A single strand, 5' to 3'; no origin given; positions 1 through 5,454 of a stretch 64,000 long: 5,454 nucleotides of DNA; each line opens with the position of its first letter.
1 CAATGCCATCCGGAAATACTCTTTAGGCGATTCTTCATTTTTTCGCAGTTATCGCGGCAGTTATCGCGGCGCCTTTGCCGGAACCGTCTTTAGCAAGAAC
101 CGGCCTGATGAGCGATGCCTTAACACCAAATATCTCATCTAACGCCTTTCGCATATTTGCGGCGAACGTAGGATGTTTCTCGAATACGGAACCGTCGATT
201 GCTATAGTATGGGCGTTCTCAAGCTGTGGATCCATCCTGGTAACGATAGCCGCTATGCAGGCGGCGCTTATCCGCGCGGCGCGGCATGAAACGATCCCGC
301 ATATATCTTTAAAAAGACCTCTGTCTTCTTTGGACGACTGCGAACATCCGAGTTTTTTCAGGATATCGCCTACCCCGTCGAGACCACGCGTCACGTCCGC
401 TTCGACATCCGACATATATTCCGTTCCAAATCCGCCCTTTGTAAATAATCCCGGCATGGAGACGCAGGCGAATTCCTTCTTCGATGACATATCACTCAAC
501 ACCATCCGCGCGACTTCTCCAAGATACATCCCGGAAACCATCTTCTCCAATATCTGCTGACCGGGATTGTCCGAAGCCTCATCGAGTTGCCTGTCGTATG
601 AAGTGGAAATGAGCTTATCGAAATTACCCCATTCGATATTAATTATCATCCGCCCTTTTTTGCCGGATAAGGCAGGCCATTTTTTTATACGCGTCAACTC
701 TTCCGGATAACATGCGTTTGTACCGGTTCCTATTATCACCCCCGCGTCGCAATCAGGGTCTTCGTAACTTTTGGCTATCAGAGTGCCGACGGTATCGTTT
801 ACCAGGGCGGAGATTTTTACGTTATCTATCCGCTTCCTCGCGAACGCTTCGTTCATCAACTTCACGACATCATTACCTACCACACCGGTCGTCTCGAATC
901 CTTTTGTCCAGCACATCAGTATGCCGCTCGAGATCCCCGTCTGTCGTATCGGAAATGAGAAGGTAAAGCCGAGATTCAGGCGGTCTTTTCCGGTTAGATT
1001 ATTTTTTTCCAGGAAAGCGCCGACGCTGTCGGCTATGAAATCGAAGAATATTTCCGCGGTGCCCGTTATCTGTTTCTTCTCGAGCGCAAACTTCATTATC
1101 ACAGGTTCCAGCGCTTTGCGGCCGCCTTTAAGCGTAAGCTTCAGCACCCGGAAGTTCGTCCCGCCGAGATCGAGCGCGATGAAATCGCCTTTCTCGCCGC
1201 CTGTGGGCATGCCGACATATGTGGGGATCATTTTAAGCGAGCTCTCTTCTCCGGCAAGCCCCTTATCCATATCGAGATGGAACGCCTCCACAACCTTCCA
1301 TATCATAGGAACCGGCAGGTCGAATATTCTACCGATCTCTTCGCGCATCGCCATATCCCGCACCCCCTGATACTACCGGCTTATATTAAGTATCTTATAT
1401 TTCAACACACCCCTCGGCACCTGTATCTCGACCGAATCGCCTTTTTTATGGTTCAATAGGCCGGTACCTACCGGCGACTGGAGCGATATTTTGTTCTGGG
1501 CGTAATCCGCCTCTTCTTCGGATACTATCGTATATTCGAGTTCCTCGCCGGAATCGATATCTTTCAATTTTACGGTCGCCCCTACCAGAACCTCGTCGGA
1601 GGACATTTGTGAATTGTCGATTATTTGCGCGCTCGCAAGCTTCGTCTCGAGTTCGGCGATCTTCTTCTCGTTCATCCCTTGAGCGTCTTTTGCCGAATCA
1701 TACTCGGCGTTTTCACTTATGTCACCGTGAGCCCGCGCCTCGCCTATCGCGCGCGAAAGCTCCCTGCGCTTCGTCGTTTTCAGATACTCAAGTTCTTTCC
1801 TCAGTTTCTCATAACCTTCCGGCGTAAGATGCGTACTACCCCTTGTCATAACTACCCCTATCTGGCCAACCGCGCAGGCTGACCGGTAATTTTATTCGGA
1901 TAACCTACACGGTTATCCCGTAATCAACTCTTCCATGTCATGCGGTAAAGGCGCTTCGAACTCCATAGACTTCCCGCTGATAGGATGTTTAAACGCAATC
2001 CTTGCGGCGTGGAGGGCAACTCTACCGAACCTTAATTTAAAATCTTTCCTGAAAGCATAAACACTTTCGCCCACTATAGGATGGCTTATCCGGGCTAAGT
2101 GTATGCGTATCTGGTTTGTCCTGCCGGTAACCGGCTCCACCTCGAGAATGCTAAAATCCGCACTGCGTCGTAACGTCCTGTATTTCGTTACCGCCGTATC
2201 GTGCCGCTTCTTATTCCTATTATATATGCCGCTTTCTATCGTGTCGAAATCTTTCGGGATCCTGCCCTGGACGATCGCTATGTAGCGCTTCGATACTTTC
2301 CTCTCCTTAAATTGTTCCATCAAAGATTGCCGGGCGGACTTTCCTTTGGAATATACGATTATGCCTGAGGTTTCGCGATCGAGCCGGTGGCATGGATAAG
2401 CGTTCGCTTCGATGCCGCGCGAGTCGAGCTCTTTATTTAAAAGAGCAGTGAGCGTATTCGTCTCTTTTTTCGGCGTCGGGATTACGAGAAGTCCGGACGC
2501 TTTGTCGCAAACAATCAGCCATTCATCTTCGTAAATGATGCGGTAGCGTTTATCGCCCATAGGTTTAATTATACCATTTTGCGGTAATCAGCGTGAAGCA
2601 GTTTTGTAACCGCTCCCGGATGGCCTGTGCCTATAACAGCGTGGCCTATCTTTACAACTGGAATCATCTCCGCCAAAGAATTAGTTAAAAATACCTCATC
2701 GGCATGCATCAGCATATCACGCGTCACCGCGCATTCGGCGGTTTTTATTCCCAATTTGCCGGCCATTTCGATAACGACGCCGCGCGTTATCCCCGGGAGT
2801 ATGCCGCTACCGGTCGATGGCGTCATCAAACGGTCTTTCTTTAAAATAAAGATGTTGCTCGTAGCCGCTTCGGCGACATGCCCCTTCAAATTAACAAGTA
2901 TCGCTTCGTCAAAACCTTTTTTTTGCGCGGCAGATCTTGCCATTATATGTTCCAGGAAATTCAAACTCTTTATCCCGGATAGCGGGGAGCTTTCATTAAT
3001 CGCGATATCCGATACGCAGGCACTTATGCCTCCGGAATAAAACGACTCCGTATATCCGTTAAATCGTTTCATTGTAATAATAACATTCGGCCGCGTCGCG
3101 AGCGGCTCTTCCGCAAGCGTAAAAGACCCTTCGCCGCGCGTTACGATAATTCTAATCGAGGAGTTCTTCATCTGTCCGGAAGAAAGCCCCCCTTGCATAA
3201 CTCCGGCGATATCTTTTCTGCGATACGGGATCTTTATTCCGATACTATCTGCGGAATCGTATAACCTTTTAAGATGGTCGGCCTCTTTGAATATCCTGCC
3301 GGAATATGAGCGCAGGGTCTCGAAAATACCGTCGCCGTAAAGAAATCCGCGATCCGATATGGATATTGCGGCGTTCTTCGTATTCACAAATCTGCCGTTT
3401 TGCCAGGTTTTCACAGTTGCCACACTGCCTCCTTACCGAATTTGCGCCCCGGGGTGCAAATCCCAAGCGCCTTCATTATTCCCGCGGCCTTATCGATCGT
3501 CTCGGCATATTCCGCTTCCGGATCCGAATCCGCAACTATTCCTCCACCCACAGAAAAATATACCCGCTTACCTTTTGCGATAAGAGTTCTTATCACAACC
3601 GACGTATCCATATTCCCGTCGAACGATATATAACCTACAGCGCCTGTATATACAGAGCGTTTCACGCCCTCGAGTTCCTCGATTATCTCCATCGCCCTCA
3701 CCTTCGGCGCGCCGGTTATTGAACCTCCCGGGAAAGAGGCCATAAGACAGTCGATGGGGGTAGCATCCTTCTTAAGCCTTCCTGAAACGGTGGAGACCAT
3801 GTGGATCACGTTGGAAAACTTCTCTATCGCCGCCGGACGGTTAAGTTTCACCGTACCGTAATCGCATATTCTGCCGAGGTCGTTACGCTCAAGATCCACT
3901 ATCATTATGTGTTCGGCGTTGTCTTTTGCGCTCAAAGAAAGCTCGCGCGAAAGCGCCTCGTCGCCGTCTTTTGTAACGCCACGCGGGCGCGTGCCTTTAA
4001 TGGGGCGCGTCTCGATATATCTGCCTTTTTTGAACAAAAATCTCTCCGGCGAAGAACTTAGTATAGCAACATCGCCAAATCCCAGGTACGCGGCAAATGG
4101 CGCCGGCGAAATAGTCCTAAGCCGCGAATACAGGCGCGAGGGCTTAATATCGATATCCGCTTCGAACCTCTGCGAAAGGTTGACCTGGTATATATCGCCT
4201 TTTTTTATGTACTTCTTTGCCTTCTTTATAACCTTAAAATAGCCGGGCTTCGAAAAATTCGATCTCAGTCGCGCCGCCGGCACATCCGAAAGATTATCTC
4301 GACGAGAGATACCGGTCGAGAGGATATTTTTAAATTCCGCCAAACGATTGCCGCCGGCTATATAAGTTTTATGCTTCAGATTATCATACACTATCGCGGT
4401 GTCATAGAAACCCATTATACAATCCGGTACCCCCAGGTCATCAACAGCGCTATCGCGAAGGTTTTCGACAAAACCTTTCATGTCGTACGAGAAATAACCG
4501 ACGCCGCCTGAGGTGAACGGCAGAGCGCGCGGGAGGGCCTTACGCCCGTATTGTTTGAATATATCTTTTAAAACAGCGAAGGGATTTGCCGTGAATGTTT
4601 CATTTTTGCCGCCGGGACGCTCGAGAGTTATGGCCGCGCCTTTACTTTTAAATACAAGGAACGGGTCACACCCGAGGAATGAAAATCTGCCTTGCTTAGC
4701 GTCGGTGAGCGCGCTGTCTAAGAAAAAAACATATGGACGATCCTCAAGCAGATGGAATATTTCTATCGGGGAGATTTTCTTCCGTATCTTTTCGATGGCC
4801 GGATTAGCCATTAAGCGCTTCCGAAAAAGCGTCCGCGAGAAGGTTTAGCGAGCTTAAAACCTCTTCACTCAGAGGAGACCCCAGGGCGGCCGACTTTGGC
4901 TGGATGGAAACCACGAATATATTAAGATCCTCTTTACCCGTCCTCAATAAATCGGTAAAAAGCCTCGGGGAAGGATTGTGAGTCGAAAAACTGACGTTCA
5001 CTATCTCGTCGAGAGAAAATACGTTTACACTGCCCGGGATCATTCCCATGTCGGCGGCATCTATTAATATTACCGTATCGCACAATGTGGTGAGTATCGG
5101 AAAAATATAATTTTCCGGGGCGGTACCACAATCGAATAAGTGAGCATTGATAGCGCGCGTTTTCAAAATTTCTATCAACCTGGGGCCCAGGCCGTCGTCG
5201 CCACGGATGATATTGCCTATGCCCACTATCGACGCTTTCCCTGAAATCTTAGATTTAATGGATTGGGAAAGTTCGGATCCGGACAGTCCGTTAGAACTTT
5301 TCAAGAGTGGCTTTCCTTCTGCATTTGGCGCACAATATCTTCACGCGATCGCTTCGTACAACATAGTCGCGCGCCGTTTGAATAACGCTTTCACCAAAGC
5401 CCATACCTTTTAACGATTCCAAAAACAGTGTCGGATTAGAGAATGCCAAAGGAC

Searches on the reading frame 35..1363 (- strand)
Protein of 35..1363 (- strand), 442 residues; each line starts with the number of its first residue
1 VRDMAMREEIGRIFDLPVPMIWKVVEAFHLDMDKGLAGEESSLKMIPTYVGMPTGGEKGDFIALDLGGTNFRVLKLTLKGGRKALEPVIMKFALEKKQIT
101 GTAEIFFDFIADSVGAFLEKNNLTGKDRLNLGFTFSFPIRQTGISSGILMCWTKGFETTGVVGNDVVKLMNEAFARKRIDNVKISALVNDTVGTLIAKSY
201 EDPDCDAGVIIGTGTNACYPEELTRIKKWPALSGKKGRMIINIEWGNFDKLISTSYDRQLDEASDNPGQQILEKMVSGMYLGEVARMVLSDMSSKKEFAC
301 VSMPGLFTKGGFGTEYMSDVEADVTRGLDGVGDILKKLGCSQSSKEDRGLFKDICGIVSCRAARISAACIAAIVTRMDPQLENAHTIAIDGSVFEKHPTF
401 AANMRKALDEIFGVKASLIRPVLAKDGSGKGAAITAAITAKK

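Call 19: search_protein_families(library=pfam, proteins=[window:35-1363:-], max_evalue=0.001)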
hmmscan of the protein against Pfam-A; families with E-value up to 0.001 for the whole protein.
window:35-1363:- (442 aa): 2 families
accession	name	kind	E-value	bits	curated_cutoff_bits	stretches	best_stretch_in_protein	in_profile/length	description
PF03727.22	Hexokinase_2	-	7.3e-76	255.2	24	1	207-438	2-242/242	Hexokinase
PF00349.27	Hexokinase_1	-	1.8e-64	217.7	24.3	1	9-200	4-201/201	Hexokinase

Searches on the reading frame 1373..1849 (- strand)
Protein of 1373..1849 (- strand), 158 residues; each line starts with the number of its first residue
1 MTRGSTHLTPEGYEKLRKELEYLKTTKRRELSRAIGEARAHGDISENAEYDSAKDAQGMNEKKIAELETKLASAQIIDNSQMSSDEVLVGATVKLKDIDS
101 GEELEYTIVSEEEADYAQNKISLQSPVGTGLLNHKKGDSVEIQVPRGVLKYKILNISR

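Call 19: search_protein_families(library=pfam, proteins=[window:1373-1849:-], max_evalue=0.001)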
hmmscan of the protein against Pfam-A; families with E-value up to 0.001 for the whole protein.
window:1373-1849:- (158 aa): 2 families
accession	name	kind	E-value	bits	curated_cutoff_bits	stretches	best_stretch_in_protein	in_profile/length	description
PF03449.20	GreA_GreB_N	-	7.1e-29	100.3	24.5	1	8-76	3-71/71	Transcription elongation factor, N-terminal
PF01272.25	GreA_GreB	-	1.1e-27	96.2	26.9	1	83-157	2-76/77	Transcription elongation factor, GreA/GreB, C-term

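Call 80: find_encoding_contigs(protein=window:1373-1849:-, flank=10000, max_places=1)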
Protein window:1373-1849:- (158 aa): 1 contig read that carries it; 1 place shown.
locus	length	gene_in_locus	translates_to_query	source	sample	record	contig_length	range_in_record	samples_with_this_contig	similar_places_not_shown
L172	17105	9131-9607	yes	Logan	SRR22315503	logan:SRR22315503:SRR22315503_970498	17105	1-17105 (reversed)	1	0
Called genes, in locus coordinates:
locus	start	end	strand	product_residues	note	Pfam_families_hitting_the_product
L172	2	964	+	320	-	?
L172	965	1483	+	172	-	PF13244:MbhD, PF20501:MbhE (weak)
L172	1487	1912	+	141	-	PF04039:MnhB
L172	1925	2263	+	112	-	PF00420:Oxidored_q2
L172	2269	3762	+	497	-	PF00662:Proton_antipo_N, PF10125:NADHdeh_related, PF00361:Proton_antipo_M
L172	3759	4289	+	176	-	PF01899:MNHE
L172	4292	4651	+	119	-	PF04066:MrpF_PhaF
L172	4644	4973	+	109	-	PF03334:PhaG_MnhG_YufB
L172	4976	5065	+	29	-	-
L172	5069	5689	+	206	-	PF13237:Fer4_10 (weak), PF00037:Fer4 (faint), PF12838:Fer4_7, PF13187:Fer4_9 (weak)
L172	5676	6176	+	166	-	PF01750:HycI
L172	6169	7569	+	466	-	PF04715:, PF00425:Chorismate_bind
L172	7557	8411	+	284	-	PF01063:Aminotran_4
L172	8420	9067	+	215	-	PF00849:PseudoU_synth_2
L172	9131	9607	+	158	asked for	PF03449:GreA_GreB_N, PF01272:GreA_GreB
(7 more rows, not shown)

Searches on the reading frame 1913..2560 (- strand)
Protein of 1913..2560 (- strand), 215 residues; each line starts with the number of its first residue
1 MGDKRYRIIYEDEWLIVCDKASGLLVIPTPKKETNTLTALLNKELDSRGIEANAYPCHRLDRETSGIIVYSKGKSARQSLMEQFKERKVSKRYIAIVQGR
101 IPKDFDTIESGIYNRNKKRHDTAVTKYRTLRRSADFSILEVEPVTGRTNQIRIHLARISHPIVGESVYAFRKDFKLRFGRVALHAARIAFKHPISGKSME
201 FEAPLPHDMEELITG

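Call 19: search_protein_families(library=pfam, proteins=[window:1913-2560:-], max_evalue=0.001)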
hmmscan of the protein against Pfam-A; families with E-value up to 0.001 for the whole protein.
window:1913-2560:- (215 aa): 1 family
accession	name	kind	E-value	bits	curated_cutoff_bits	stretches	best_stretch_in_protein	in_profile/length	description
PF00849.27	PseudoU_synth_2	-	1.6e-31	110.1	26.8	1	15-156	2-151/152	RNA pseudouridylate synthase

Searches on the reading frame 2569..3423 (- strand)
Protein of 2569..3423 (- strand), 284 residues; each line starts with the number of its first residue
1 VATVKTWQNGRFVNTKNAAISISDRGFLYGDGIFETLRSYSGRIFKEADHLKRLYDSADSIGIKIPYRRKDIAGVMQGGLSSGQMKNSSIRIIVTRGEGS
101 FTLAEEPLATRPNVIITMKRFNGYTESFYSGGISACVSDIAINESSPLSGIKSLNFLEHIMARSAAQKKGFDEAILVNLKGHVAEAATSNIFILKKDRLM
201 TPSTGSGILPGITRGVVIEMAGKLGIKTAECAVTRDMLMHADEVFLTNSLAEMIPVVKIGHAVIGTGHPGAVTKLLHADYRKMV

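Call 19: search_protein_families(library=pfam, proteins=[window:2569-3423:-], max_evalue=0.001)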
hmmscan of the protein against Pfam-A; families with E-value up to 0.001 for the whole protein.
window:2569-3423:- (284 aa): 1 family
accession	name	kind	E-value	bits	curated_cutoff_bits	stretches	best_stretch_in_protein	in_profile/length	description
PF01063.24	Aminotran_4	-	5.7e-59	200.1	28.5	1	32-259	1-223/223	Amino-transferase class IV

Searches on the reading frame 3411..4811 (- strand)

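Call 19: search_protein_families(library=pfam, proteins=[window:3411-4811:-], max_evalue=0.001)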
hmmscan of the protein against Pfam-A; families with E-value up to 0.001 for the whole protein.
window:3411-4811:- (466 aa): 2 families
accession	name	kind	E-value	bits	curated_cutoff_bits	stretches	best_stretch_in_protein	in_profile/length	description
PF00425.24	Chorismate_bind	-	7.3e-92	308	27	1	188-441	2-257/257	chorismate binding enzyme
PF04715.19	Anth_synt_I_N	-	5.8e-36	124.3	23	1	13-151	3-140/140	Anthranilate synthase component I, N terminal region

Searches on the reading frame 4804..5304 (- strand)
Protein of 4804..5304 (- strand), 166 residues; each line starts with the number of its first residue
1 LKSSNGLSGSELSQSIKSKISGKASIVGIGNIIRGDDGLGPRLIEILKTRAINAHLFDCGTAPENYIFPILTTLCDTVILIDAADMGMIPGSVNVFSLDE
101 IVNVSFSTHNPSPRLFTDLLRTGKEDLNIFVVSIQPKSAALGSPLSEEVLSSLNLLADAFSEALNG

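Call 19: search_protein_families(library=pfam, proteins=[window:4804-5304:-], max_evalue=0.001)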
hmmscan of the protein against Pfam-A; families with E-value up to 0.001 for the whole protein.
window:4804-5304:- (166 aa): 1 family
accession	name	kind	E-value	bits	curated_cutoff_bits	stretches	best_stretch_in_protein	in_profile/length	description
PF01750.23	HycI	-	1.3e-13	51.4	23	1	43-157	3-124/130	Hydrogenase maturation protease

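Call 84: search_protein_families(library=ncbifam, proteins=[window:4804-5304:-], max_evalue=0.00001)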
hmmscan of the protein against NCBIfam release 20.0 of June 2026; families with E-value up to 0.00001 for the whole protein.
window:4804-5304:- (166 aa): 5 families
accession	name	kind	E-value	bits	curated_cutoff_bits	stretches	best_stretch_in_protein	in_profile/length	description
TIGR00072.1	hydrog_prot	superfamily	5.6e-29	101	47.45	1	26-160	2-141/145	hydrogenase maturation protease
TIGR00142.1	hycI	equivalog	4.2e-21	75.3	119.1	1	26-164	3-142/146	hydrogenase maturation peptidase HycI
TIGR00130.1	frhD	equivalog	8.7e-15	55.1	134.95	1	25-140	6-124/153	coenzyme F420-reducing hydrogenase, FrhD protein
TIGR00140.1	hupD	subfamily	4.5e-12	46.2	151.8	1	26-164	3-147/151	HyaD/HybD family hydrogenase maturation endopeptidase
NF007777.0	PRK10466.1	equivalog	6.3e-06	26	190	1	25-147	4-132/164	HyaD/HybD family hydrogenase maturation endopeptidase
